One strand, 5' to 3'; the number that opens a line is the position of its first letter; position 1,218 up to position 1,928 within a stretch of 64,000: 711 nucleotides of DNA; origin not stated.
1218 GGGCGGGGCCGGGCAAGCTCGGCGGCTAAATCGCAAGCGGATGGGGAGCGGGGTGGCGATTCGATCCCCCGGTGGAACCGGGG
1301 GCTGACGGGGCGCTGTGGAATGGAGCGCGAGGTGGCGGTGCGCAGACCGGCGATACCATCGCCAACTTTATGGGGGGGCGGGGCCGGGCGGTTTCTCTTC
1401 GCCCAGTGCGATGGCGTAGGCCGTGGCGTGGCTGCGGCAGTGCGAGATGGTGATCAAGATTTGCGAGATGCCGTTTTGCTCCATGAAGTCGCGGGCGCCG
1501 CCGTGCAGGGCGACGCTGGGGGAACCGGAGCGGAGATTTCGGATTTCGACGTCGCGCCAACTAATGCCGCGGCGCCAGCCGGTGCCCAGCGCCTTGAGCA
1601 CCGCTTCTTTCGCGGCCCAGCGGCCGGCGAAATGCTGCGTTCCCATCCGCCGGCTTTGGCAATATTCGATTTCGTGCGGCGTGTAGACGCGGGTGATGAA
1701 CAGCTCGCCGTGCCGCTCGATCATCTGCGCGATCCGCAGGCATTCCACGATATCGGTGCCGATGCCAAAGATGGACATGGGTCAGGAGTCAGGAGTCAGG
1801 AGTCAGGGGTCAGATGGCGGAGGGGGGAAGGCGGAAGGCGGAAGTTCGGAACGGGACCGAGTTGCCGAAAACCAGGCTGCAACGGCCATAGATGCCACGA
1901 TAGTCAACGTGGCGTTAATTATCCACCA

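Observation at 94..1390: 140-nt structured repeat flanking a frameshifted oxidoreductase gene, with compensatory hairpin variation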

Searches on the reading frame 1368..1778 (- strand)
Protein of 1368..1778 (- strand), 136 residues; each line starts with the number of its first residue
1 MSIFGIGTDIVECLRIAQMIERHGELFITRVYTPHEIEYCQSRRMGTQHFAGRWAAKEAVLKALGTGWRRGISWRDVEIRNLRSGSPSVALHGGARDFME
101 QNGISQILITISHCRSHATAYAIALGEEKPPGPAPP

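Call 19: find_encoding_contigs(protein=window:1368-1778:-, flank=10000, max_places=10)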
Protein window:1368-1778:- (136 aa): no gene with exactly this product is on record in the collection.

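Call 21: find_homologous_proteins(query=window:1371-1778:-, max_evalue=1e-20)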
Query window:1371-1778:- (136 aa): 7401 proteins with E <= 1e-20 among 8000 candidates; the best 120 are listed.
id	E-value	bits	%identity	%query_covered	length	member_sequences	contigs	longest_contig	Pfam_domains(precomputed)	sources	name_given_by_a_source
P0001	1.3e-87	308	100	100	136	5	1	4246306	PF01648.26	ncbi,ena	-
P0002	1.1e-78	279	94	98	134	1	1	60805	PF01648.26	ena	-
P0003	1.9e-76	272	89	99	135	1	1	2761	PF01648.26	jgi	jgi:holo-[acyl-carrier protein] synthase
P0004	5.4e-74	264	89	95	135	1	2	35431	PF01648.26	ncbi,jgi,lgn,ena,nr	ncbi:MAG TPA: holo-ACP synthase [Pirellulales bacterium]|nr:holo-ACP synthase [Pirellulales bacteriu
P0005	8.2e-74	264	88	95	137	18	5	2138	PF01648.26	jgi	jgi:holo-[acyl-carrier protein] synthase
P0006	1.0e-73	263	89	96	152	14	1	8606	PF01648.26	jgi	jgi:holo-[acyl-carrier protein] synthase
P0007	2.0e-73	262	89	96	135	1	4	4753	PF01648.26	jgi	jgi:holo-[acyl-carrier protein] synthase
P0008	4.4e-73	261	86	96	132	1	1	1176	PF01648.26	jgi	jgi:holo-[acyl-carrier protein] synthase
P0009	1.7e-72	259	87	98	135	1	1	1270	PF01648.26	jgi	jgi:holo-[acyl-carrier protein] synthase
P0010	1.2e-71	257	85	96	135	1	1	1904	PF01648.26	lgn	-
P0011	1.6e-71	256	81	99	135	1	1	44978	PF01648.26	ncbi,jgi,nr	ncbi:MAG TPA: holo-ACP synthase [Pirellulales bacterium]|jgi:holo-[acyl-carrier protein] synthase|nr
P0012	1.6e-71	256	84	96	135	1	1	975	PF01648.26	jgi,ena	-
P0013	1.7e-71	256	85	96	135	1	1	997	PF01648.26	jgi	jgi:holo-[acyl-carrier protein] synthase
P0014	2.3e-71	256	84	98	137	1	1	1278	PF01648.26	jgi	jgi:holo-[acyl-carrier protein] synthase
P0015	2.8e-71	255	84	98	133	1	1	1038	PF01648.26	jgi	jgi:holo-[acyl-carrier protein] synthase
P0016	5.8e-71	254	85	96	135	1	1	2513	PF01648.26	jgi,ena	-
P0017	5.9e-71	254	83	100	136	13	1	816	PF01648.26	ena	-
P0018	9.2e-71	254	83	96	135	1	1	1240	PF01648.26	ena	-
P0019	1.1e-70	253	85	95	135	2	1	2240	PF01648.26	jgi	jgi:holo-[acyl-carrier protein] synthase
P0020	1.4e-70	253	87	95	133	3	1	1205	PF01648.26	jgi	jgi:holo-[acyl-carrier protein] synthase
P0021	1.9e-70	253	85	96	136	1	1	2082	PF01648.26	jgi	jgi:holo-[acyl-carrier protein] synthase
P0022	2.1e-70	253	84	96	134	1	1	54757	PF01648.26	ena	-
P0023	2.8e-70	252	85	96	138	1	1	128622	PF01648.26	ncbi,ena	-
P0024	3.1e-70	252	83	100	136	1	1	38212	PF01648.26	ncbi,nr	ncbi:MAG: holo-ACP synthase [Pirellulales bacterium]|nr:holo-ACP synthase [Pirellulales bacterium]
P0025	3.1e-70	252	83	98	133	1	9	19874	PF01648.26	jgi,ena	jgi:holo-[acyl-carrier protein] synthase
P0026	4.3e-70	252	82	98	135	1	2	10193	PF01648.26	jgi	jgi:holo-[acyl-carrier protein] synthase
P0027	4.4e-70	251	83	96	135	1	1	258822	PF01648.26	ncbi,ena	-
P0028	7.4e-70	251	84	98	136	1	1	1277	PF01648.26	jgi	jgi:holo-[acyl-carrier protein] synthase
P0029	8.3e-70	251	87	96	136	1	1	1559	PF01648.26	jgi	jgi:holo-[acyl-carrier protein] synthase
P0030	1.2e-69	250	83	98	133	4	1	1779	PF01648.26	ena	-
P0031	1.4e-69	250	82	96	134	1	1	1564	PF01648.26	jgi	jgi:holo-[acyl-carrier protein] synthase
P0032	1.4e-69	250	85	93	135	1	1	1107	PF01648.26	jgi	jgi:holo-[acyl-carrier protein] synthase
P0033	1.5e-69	250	83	98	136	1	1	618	PF01648.26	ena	-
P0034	1.7e-69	250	84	96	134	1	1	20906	PF01648.26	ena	-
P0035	2.0e-69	249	82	96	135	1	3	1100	PF01648.26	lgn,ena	-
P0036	2.2e-69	249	83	98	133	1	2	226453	PF01648.26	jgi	jgi:holo-[acyl-carrier protein] synthase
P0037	2.2e-69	249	83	98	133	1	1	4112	PF01648.26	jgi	jgi:holo-[acyl-carrier protein] synthase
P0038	2.3e-69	249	83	98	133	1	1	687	PF01648.26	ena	-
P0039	3.3e-69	249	82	100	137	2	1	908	PF01648.26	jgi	jgi:holo-[acyl-carrier protein] synthase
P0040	4.5e-69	248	82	100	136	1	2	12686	PF01648.26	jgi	jgi:holo-[acyl-carrier protein] synthase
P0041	4.8e-69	248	84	96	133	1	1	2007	PF01648.26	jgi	jgi:holo-[acyl-carrier protein] synthase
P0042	6.3e-69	248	81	99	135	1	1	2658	PF01648.26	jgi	jgi:holo-[acyl-carrier protein] synthase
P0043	1.3e-68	247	84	95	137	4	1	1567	PF01648.26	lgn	-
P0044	1.7e-68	246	84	95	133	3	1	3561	PF01648.26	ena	-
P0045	3.0e-68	246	83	95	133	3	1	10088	PF01648.26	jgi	jgi:holo-[acyl-carrier protein] synthase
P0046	4.4e-68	245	81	98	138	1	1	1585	PF01648.26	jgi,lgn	jgi:holo-[acyl-carrier protein] synthase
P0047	6.6e-68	244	80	99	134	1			PF01648.26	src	-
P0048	6.7e-68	244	84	95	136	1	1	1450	PF01648.26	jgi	jgi:holo-[acyl-carrier protein] synthase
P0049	7.1e-68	244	82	96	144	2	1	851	PF01648.26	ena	-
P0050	9.7e-68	244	81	98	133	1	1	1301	PF01648.26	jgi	jgi:holo-[acyl-carrier protein] synthase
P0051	1.4e-67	243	81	96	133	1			PF01648.26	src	-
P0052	1.6e-67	243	78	98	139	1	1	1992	PF01648.26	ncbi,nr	ncbi:MAG TPA: holo-ACP synthase [Pirellulales bacterium]|nr:holo-ACP synthase [Pirellulales bacteriu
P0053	1.8e-67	243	78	98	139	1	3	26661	PF01648.26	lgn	-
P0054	1.8e-67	243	78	98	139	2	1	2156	PF01648.26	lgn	-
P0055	2.3e-67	243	78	100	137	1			PF01648.26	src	-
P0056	3.6e-67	242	78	100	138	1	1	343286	PF01648.26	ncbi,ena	-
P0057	4.8e-67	242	80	99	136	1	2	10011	PF01648.26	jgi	jgi:holo-[acyl-carrier protein] synthase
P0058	9.5e-67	241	79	96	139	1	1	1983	PF01648.26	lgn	-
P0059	1.8e-66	240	77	98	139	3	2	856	PF01648.26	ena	-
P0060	1.9e-66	240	81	93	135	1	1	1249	PF01648.26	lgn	-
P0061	1.9e-66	240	79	93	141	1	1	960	PF01648.26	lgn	-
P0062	2.0e-66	240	79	96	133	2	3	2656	PF01648.26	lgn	-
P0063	2.2e-66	239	77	97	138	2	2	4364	PF01648.26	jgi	-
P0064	2.5e-66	239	79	96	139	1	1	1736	PF01648.26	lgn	-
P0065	3.3e-66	239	79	96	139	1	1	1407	PF01648.26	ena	-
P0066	3.9e-66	239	81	93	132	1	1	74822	PF01648.26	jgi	jgi:holo-[acyl-carrier protein] synthase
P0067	4.4e-66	239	80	96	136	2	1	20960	PF01648.26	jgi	jgi:holo-[acyl-carrier protein] synthase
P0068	5.0e-66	238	80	94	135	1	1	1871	PF01648.26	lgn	-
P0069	6.4e-66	238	77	98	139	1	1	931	PF01648.26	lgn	-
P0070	6.4e-66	238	80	95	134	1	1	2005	PF01648.26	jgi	jgi:holo-[acyl-carrier protein] synthase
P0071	9.5e-66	237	81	93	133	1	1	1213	PF01648.26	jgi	jgi:holo-[acyl-carrier protein] synthase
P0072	9.6e-66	237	81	96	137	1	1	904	PF01648.26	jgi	jgi:holo-[acyl-carrier protein] synthase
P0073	1.1e-65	237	80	95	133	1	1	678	PF01648.26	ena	-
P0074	1.1e-65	237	77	98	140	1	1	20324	PF01648.26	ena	-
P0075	1.5e-65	237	78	96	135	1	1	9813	PF01648.26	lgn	-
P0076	1.6e-65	237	78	99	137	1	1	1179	PF01648.26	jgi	-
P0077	1.6e-65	237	81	95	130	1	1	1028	PF01648.26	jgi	jgi:holo-[acyl-carrier protein] synthase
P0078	1.7e-65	237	83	92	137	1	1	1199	PF01648.26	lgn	-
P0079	2.1e-65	236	77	96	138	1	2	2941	PF01648.26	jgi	jgi:holo-[acyl-carrier protein] synthase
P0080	2.9e-65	236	79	96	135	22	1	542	PF01648.26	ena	-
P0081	3.0e-65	236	76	99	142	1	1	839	PF01648.26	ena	-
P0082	3.1e-65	236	81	95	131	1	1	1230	PF01648.26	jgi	jgi:holo-[acyl-carrier protein] synthase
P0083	3.3e-65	236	78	96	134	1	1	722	PF01648.26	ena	-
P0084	4.0e-65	235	80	94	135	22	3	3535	PF01648.26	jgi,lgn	jgi:holo-[acyl-carrier protein] synthase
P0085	4.1e-65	235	78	98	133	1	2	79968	PF01648.26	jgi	jgi:holo-[acyl-carrier protein] synthase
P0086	4.8e-65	235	81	95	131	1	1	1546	PF01648.26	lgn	-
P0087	5.2e-65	235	77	96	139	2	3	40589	PF01648.26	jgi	-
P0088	5.4e-65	235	82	93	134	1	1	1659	PF01648.26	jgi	jgi:holo-[acyl-carrier protein] synthase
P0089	5.7e-65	235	79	95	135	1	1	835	PF01648.26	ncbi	-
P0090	6.8e-65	235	78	95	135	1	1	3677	PF01648.26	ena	-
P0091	6.8e-65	235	74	98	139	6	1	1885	PF01648.26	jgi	jgi:holo-[acyl-carrier protein] synthase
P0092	7.2e-65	235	79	97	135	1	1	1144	PF01648.26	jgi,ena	-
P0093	7.7e-65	235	78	99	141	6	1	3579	PF01648.26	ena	-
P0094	7.9e-65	234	77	94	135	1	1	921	PF01648.26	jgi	jgi:holo-[acyl-carrier protein] synthase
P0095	8.4e-65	234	81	93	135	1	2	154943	PF01648.26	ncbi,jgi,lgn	-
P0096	9.4e-65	234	79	96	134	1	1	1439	PF01648.26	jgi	jgi:holo-[acyl-carrier protein] synthase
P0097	9.9e-65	234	82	93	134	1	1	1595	PF01648.26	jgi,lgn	jgi:holo-[acyl-carrier protein] synthase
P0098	1.1e-64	234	79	95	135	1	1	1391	PF01648.26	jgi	jgi:holo-[acyl-carrier protein] synthase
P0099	1.1e-64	234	79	99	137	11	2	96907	PF01648.26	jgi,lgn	-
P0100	1.1e-64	234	77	98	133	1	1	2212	PF01648.26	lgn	-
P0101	1.1e-64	234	79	95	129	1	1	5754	PF01648.26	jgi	jgi:holo-[acyl-carrier protein] synthase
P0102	1.2e-64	234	76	99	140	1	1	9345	PF01648.26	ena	-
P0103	1.2e-64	234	76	97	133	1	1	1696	PF01648.26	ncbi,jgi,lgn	-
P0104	1.2e-64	234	78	96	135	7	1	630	PF01648.26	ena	-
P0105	1.4e-64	234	80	93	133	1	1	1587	PF01648.26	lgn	-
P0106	1.4e-64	234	77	96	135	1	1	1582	PF01648.26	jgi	jgi:holo-[acyl-carrier protein] synthase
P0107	1.7e-64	233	75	98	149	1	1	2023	PF01648.26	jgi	jgi:holo-[acyl-carrier protein] synthase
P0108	1.8e-64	233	80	95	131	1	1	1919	PF01648.26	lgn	-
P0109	1.9e-64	233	80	95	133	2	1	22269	PF01648.26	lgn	-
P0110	2.0e-64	233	78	95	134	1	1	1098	PF01648.26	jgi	jgi:holo-[acyl-carrier protein] synthase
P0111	2.0e-64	233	81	92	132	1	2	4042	PF01648.26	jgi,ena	jgi:holo-[acyl-carrier protein] synthase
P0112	2.0e-64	233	80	96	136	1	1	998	PF01648.26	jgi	jgi:holo-[acyl-carrier protein] synthase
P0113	2.1e-64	233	78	96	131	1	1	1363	PF01648.26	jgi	jgi:holo-[acyl-carrier protein] synthase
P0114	2.2e-64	233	80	94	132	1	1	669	PF01648.26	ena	-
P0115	2.3e-64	233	78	96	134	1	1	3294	PF01648.26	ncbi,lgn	ncbi:MAG TPA: holo-ACP synthase [Pirellulales bacterium]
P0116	2.3e-64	233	77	98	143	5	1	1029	PF01648.26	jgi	jgi:holo-[acyl-carrier protein] synthase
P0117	2.6e-64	233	76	98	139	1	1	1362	PF01648.26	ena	-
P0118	2.6e-64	233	79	96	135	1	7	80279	PF01648.26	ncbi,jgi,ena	jgi:holo-[acyl-carrier protein] synthase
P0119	2.8e-64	233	76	98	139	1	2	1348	PF01648.26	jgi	jgi:holo-[acyl-carrier protein] synthase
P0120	3.0e-64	233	75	98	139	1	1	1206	PF01648.26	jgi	jgi:holo-[acyl-carrier protein] synthase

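Call 22: find_encoding_contigs(protein=P0001, flank=10000, max_places=5)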
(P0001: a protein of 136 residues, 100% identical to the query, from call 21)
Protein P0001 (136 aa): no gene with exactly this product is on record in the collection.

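Call 24: find_encoding_contigs(protein=P0002, flank=6000, max_places=3)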
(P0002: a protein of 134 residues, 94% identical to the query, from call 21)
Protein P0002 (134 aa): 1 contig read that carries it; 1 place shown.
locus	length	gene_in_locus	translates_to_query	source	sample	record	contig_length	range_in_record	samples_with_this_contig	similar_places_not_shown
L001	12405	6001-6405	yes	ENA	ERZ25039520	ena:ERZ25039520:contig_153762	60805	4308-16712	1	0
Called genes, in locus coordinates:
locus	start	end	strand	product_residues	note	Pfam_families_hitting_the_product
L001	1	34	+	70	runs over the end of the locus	PF02391:MoaE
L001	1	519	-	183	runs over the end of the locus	-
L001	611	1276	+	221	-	PF04055:Radical_SAM, PF06463:Mob_synth_C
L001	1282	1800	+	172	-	PF00266:Aminotran_5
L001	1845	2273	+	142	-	PF00266:Aminotran_5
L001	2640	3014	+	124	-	PF03692:CxxCxxCC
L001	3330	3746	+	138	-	PF18291:HU-HIG (weak), PF00216:Bac_DNA_binding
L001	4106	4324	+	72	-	-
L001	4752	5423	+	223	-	PF00579:tRNA-synt_1b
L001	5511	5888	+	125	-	-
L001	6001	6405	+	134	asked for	PF01648:ACPS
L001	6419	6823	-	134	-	PF13368:Toprim_C_rpt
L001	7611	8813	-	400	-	PF01751:Toprim (weak), PF01131:Topoisom_bac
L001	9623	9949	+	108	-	-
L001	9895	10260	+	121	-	-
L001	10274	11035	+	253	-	-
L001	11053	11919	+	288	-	-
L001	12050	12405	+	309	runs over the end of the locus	PF08557:Lipid_DES (weak), PF00487:FA_desaturase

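Call 25: find_encoding_contigs(protein=P0004, flank=6000, max_places=3)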
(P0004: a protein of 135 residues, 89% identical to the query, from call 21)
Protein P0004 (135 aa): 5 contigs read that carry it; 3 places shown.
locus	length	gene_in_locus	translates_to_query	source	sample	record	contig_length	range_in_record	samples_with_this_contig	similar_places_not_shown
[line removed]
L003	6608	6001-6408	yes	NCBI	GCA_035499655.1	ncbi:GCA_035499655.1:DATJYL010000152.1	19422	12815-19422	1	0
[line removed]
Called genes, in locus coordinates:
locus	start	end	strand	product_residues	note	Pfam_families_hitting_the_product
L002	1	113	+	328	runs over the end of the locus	PF04055:Radical_SAM, PF13353:Fer4_12 (weak), PF06463:Mob_synth_C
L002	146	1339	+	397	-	PF00266:Aminotran_5, PF01212:Beta_elim_lyase, PF01053:Cys_Met_Meta_PP, PF01041:DegT_DnrJ_EryC1 (weak)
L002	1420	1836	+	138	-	PF03692:CxxCxxCC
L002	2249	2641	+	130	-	PF00216:Bac_DNA_binding, PF18291:HU-HIG (weak)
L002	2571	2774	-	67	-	-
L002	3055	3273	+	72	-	-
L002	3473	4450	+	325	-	PF01180:DHO_dh, PF01207:Dus (faint), PF03060:NMO (weak), PF00977:His_biosynth (weak)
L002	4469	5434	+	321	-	PF00579:tRNA-synt_1b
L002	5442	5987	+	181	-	-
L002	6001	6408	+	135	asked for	PF01648:ACPS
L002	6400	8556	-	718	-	PF01833:TIG, PF00404:Dockerin_1 (weak)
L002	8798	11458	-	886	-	PF01751:Toprim, PF01131:Topoisom_bac, PF13368:Toprim_C_rpt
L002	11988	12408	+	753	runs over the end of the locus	?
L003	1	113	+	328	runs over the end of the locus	PF04055:Radical_SAM, PF13353:Fer4_12 (weak), PF06463:Mob_synth_C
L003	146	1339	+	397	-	PF00266:Aminotran_5, PF01212:Beta_elim_lyase, PF01053:Cys_Met_Meta_PP, PF01041:DegT_DnrJ_EryC1 (weak)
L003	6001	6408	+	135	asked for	PF01648:ACPS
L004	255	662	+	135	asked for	PF01648:ACPS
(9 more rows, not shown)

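Call 38: list_cluster_members(proteins=[P0001, window:116-259:+, window:72-206:+, window:1138-1302:+, window:1113-1253:-, window:294-824:-])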
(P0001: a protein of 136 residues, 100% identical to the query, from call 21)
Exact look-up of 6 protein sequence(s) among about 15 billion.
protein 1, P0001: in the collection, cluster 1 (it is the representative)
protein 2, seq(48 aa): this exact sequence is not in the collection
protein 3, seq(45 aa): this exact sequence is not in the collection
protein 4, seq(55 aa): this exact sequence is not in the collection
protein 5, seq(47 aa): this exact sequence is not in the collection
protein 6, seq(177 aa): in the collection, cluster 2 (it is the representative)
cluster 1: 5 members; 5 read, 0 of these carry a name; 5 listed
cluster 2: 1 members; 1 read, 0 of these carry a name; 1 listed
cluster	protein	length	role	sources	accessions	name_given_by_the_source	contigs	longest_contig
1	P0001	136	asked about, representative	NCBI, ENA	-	-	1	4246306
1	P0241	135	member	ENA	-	-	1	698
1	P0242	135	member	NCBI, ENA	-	-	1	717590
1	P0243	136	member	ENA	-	-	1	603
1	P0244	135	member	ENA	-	-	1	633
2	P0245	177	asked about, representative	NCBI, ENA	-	-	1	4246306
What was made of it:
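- On Protein-coding small ORF: The exact small ORFs are not in the collection (call 38).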

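Call 39: find_encoding_contigs(protein=P0242, flank=8000, max_places=3)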
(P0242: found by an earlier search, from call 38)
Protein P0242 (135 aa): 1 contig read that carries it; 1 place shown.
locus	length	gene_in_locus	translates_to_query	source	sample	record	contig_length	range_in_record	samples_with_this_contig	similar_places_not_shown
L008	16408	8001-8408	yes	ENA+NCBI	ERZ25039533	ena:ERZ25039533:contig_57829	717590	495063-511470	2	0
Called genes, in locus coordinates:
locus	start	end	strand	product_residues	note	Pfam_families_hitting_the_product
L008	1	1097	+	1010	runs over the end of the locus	PF01565:FAD_binding_4, PF02913:FAD-oxidase_C, PF13183:Fer4_8, PF13534:Fer4_17, PF02754:CCG (faint)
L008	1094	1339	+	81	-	PF02597:ThiS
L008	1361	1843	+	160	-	-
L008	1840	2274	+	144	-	PF02391:MoaE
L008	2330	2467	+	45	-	-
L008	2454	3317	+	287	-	PF04055:Radical_SAM, PF06463:Mob_synth_C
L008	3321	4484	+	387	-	PF00266:Aminotran_5, PF01212:Beta_elim_lyase, PF01053:Cys_Met_Meta_PP (weak), PF01041:DegT_DnrJ_EryC1 (weak)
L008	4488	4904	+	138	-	PF03692:CxxCxxCC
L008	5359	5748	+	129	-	PF00216:Bac_DNA_binding, PF18291:HU-HIG (weak)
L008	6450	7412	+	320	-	PF00579:tRNA-synt_1b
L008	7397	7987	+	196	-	-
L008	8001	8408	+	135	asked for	PF01648:ACPS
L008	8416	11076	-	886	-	PF01751:Toprim, PF01131:Topoisom_bac, PF13368:Toprim_C_rpt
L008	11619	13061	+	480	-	PF13623:SurA_N_2 (weak)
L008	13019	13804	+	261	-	-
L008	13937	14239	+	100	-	PF08557:Lipid_DES (weak)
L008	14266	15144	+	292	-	PF00487:FA_desaturase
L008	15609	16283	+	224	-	PF04403:PqiA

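Call 40: find_encoding_contigs(protein=P0245, flank=10000, max_places=3)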
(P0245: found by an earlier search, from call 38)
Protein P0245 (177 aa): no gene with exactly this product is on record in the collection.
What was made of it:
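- Tried and rejected: The window's own 4.25-Mb contig could not be fetched through its proteins (calls 19, 22, 40), so there is no genome-wide copy count.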

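Call 44: find_encoding_contigs(protein=P0243, flank=3000, max_places=5)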
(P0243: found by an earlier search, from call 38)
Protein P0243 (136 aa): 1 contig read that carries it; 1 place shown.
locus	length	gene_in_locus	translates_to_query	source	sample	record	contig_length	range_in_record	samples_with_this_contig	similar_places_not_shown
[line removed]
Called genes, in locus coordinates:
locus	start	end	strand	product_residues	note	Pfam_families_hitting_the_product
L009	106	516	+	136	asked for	PF01648:ACPS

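Call 51: find_encoding_contigs(protein=P0242, flank=10000, max_places=1)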
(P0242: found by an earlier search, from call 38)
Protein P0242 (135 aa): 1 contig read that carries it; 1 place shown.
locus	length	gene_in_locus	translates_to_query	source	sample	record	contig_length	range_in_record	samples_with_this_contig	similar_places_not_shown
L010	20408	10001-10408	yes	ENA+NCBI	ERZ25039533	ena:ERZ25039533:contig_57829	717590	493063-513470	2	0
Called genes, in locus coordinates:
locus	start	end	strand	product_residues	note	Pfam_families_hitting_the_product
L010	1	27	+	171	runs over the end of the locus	-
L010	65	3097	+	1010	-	PF01565:FAD_binding_4, PF02913:FAD-oxidase_C, PF13183:Fer4_8, PF13534:Fer4_17, PF02754:CCG (faint)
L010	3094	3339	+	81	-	PF02597:ThiS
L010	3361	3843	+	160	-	-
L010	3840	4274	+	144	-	PF02391:MoaE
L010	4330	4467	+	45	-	-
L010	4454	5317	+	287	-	PF04055:Radical_SAM, PF06463:Mob_synth_C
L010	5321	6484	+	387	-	PF00266:Aminotran_5, PF01212:Beta_elim_lyase, PF01053:Cys_Met_Meta_PP (weak), PF01041:DegT_DnrJ_EryC1 (weak)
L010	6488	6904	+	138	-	PF03692:CxxCxxCC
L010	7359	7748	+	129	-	PF00216:Bac_DNA_binding, PF18291:HU-HIG (weak)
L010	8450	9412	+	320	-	PF00579:tRNA-synt_1b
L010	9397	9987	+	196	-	-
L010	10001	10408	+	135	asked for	PF01648:ACPS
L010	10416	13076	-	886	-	PF01751:Toprim, PF01131:Topoisom_bac, PF13368:Toprim_C_rpt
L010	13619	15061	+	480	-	PF13623:SurA_N_2 (weak)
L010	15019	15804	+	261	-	-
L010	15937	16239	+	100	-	PF08557:Lipid_DES (weak)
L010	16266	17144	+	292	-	PF00487:FA_desaturase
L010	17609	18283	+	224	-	PF04403:PqiA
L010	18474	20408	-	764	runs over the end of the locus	PF22019:GlgB_N, PF02922:CBM_48, PF00128:Alpha-amylase, PF02806:Alpha-amylase_C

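Call 71: find_encoding_contigs(protein=P0241, flank=3000, max_places=5)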
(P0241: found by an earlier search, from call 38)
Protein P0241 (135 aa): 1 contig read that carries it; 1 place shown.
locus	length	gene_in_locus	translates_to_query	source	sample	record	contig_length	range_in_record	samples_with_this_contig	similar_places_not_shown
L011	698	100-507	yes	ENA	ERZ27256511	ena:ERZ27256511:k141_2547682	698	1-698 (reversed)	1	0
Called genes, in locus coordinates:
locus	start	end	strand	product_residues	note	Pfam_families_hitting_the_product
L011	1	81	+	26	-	?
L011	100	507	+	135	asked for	PF01648:ACPS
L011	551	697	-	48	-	?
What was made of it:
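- The region downstream of acpS is a synteny breakpoint (calls 25, 39, 71).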
